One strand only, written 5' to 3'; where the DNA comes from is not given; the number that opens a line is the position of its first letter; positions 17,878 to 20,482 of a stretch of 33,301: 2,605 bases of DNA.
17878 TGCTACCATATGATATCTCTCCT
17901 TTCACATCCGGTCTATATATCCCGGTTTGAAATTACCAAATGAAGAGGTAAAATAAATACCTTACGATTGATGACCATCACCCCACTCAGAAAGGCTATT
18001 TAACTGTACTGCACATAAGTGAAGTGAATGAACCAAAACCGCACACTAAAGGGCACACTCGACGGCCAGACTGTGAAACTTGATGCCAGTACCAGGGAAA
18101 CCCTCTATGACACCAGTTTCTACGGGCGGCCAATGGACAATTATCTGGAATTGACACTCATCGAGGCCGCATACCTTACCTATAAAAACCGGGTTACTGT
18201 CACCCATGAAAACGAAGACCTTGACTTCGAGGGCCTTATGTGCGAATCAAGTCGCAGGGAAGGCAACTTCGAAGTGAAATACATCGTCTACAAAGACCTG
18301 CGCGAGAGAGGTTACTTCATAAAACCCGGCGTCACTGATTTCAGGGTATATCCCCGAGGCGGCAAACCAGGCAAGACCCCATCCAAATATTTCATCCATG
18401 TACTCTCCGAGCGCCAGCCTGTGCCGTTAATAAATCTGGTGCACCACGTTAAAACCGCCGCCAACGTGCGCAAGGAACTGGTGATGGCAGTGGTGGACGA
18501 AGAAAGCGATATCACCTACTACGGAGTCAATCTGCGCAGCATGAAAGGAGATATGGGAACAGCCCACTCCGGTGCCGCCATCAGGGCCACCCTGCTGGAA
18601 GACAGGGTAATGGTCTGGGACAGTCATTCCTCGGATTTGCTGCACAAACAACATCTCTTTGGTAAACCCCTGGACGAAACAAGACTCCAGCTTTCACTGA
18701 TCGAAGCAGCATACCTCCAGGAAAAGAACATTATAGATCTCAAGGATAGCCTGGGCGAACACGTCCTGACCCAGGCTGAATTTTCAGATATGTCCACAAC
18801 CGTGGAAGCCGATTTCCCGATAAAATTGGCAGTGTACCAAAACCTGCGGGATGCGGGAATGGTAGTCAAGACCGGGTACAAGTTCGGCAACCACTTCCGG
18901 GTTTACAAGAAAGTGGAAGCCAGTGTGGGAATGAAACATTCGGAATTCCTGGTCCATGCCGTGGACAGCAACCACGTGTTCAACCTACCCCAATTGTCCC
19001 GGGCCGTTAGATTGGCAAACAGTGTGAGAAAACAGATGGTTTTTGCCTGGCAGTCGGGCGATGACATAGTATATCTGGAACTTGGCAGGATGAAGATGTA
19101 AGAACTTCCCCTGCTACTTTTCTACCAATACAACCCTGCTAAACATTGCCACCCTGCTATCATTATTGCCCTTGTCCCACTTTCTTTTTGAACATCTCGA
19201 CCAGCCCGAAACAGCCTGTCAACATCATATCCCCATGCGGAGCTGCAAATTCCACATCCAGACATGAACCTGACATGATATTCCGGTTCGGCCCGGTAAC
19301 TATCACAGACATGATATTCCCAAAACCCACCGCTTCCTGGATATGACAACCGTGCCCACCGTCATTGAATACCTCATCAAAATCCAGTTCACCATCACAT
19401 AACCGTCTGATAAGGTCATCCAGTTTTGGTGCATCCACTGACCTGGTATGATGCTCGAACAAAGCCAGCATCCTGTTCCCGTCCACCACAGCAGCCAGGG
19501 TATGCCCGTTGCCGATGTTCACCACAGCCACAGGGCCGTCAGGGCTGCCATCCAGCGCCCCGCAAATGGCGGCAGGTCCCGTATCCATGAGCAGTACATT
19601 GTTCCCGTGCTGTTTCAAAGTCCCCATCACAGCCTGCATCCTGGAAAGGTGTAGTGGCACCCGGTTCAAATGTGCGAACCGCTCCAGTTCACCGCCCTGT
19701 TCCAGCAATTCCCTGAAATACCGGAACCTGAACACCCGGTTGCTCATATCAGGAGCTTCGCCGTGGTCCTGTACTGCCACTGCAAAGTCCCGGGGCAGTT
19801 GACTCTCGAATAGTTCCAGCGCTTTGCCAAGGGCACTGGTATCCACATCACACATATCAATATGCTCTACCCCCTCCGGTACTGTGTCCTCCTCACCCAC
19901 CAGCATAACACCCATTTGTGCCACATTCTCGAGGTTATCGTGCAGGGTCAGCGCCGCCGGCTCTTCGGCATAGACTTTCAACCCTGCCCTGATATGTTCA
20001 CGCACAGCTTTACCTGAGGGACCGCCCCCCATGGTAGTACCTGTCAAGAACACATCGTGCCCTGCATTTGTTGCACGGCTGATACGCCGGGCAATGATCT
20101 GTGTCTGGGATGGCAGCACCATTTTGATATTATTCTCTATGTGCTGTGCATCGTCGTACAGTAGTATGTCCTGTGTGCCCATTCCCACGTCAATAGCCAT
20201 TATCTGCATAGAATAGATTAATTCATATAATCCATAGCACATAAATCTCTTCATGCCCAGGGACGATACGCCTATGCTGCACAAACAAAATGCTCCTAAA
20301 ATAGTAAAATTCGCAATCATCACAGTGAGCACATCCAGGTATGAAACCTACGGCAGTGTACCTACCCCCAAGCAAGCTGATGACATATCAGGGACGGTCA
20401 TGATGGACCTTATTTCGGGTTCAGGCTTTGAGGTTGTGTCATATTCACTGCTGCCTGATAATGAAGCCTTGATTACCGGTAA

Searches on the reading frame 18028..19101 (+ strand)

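Call 108: search_protein_families(library=pfam, proteins=[window:18028-19101:+], max_evalue=0.0001)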
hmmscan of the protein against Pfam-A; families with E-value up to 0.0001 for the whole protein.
window:18028-19101:+ (357 aa): 2 families
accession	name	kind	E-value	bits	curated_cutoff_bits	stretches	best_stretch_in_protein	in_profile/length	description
PF01974.23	tRNA_int_endo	-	2.3e-53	178.7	27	2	81-164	1-85/85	tRNA intron endonuclease, catalytic C-terminal domain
PF02778.19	tRNA_int_endo_N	-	2.2e-34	117.2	21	2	186-249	2-63/67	tRNA intron endonuclease, N-terminal domain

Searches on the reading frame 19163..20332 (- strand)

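Call 108: search_protein_families(library=pfam, proteins=[window:19163-20332:-], max_evalue=0.0001)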
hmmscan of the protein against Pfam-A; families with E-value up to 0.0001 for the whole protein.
window:19163-20332:- (389 aa): 1 family
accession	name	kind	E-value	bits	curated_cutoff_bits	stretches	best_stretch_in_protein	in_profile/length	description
PF08735.15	DUF1786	-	2.9e-86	289.4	25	1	101-351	1-251/252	Putative pyruvate format-lyase activating enzyme (DUF1786)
